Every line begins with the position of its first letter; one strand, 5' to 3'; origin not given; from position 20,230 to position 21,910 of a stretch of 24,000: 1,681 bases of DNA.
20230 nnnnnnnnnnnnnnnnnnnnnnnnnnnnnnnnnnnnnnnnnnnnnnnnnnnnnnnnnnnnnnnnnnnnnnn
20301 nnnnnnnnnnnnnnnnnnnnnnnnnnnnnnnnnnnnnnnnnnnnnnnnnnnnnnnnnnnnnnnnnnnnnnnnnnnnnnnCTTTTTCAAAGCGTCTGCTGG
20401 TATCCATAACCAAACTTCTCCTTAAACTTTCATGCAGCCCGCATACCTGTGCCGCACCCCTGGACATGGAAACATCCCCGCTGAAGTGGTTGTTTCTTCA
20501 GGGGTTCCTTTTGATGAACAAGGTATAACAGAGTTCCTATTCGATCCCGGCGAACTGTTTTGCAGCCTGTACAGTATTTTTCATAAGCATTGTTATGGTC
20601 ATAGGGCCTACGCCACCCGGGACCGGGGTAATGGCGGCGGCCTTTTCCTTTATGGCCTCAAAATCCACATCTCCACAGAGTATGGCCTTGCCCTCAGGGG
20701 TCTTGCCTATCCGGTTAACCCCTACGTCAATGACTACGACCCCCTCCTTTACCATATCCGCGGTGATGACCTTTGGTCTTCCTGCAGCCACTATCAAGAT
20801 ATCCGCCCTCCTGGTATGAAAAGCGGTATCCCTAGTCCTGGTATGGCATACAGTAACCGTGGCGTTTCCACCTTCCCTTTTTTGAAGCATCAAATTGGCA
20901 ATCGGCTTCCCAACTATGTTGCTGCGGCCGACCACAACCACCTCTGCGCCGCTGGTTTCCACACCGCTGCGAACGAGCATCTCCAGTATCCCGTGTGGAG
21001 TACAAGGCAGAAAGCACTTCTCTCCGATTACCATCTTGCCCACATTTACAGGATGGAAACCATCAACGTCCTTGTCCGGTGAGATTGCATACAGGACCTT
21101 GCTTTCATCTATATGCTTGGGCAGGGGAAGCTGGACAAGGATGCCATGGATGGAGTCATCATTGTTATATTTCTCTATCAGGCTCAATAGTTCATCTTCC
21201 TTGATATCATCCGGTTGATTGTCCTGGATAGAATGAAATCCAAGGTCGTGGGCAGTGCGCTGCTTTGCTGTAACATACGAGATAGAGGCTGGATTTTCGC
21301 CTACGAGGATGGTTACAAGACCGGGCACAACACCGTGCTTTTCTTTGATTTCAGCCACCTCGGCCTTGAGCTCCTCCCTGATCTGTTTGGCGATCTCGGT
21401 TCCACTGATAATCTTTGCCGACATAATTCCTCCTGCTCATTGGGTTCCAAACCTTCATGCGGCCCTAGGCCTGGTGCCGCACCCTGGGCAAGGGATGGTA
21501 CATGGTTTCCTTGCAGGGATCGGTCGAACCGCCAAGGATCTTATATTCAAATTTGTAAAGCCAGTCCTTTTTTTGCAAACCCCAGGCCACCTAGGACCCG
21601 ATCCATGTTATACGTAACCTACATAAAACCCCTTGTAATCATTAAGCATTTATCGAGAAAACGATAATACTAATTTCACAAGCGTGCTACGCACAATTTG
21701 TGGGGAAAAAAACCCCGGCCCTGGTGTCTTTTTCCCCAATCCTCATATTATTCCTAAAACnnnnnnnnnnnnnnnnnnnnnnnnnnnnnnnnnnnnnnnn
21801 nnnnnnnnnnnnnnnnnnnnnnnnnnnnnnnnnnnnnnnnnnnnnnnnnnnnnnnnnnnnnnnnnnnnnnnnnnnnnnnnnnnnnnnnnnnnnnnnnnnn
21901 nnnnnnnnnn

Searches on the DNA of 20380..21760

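Call 17: search_rna_families(source=window, start=20380, end=21760, threshold=evalue, max_evalue=10, show_alignments=2)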
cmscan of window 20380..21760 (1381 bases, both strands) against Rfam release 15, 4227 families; matches with E-value up to 10: 2.
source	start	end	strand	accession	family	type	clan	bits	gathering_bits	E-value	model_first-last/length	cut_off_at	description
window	20400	20427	+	RF01351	CRISPR-DR42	Gene; CRISPR;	-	19.9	40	7.9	1-29/29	no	CRISPR RNA direct repeat element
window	21677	21760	+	RF01815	rpsB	Gene; sRNA;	-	15.9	40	2.3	1-86/132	3'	rpsB sRNA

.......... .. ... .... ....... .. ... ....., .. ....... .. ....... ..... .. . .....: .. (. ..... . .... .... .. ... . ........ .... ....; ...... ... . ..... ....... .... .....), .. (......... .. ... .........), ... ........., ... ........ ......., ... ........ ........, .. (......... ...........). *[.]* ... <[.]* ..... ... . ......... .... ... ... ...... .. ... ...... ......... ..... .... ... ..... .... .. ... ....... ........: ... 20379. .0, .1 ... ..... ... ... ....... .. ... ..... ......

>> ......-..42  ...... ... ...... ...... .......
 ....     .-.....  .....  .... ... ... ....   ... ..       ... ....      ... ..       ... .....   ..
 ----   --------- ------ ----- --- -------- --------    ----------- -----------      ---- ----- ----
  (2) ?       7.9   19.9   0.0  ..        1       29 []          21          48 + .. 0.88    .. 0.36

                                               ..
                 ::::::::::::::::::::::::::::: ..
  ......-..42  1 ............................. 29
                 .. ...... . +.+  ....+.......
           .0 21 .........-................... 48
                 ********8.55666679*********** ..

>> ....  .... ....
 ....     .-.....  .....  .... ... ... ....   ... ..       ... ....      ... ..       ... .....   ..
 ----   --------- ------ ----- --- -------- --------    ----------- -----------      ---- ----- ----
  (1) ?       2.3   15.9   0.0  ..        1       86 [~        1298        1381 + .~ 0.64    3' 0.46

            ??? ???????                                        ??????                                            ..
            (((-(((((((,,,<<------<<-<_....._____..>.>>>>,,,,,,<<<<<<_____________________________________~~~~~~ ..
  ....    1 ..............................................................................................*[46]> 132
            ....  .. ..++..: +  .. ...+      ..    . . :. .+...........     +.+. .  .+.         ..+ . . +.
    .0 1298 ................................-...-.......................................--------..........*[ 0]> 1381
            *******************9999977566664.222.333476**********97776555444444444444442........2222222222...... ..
